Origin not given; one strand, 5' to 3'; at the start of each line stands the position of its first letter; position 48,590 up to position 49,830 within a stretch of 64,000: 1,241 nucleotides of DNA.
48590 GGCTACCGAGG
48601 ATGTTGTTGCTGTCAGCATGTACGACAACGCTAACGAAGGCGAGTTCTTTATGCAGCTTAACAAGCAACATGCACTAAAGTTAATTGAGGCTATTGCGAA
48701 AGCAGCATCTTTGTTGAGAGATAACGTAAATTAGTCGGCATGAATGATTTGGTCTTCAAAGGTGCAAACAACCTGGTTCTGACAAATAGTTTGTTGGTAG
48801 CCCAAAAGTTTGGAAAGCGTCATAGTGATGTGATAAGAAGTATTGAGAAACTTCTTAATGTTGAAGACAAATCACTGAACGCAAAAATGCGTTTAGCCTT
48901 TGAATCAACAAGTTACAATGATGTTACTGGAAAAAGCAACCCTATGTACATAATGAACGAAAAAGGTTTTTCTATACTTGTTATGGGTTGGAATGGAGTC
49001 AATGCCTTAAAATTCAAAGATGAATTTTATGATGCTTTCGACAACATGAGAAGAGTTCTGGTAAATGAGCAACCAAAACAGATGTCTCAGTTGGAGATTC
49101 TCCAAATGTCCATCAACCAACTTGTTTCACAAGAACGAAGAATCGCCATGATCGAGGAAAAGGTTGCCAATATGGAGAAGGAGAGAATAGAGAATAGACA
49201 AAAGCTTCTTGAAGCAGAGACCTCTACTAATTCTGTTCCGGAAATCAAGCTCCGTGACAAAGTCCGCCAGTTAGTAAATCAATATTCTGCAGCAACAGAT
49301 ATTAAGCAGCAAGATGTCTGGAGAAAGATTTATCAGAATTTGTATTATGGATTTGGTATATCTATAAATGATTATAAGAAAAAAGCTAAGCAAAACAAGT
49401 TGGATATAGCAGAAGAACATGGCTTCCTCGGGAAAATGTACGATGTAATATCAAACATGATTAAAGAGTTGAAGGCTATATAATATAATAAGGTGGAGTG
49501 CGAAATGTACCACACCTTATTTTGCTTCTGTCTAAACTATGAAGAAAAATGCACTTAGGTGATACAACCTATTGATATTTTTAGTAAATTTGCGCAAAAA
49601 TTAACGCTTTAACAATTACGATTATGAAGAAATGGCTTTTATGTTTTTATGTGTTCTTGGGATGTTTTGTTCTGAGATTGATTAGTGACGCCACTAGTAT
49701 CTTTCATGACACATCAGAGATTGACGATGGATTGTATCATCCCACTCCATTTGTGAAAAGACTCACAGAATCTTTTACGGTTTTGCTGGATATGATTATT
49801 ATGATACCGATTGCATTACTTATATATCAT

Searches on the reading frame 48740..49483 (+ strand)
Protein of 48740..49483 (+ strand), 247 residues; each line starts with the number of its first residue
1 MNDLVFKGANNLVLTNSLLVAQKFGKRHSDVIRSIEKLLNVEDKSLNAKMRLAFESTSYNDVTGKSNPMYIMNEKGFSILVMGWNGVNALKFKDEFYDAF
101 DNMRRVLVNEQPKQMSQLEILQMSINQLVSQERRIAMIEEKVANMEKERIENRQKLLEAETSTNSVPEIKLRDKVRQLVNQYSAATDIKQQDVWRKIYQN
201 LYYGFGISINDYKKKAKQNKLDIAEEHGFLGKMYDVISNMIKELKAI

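Call 13: search_protein_families(library=pfam, proteins=[window:48740-49483:+], max_evalue=0.01)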
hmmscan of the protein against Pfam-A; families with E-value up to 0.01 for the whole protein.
window:48740-49483:+ (247 aa): 2 families
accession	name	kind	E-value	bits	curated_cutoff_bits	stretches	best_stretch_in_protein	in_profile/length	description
PF09669.15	Phage_pRha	-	3.7e-22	79.2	29.9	1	15-104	1-90/91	Phage regulatory protein Rha (Phage_pRha)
PF01365.27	RYDR_ITPR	-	0.0018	18.3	22.3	1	120-230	3-110/201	RIH domain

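Call 14: search_protein_families(library=phrogs, proteins=[window:48740-49483:+], max_evalue=0.001)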
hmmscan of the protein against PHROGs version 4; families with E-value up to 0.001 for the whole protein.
window:48740-49483:+ (247 aa): 11 families
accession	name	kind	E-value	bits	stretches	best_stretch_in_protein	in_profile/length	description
phrog_373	-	transcription regulation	2e-30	107.4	1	2-210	87-288/373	anti-repressor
phrog_518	-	transcription regulation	1.7e-25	91.1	1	1-182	11-182/268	Rha-like transcriptional regulator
phrog_18886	-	unknown function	3.6e-20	73.5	1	9-120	13-122/269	-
phrog_995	-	transcription regulation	2.8e-19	70.7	1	10-146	116-250/307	transcriptional regulator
phrog_2657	-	transcription regulation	5.3e-19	69.5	1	9-105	18-112/243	transcriptional regulator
phrog_63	-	transcription regulation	3.4e-16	60.6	1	10-146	128-266/431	anti-repressor Ant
phrog_821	-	transcription regulation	2.4e-15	57.9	1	12-110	161-254/324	transcriptional regulator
phrog_10324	-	transcription regulation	3.1e-15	57.6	1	15-100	6-91/205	anti-repressor Ant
phrog_32770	-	unknown function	1.4e-07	32.3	1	2-32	12-41/41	-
phrog_15204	-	transcription regulation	3.8e-06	27.6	1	8-40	30-62/79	anti-repressor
phrog_8235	-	transcription regulation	5e-06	27.3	1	11-92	9-94/219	anti-repressor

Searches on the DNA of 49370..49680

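Call 74: search_rna_families(source=window, start=49370, end=49680, threshold=evalue, max_evalue=1)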
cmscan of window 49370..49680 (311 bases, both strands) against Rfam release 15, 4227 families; matches with E-value up to 1: 1.
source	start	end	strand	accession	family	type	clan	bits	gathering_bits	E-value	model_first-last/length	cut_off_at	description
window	49534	49609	+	RF01421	snoR114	Gene; snRNA; snoRNA; CD-box;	-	19.6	45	0.26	1-87/87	no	small nucleolar RNA snoR114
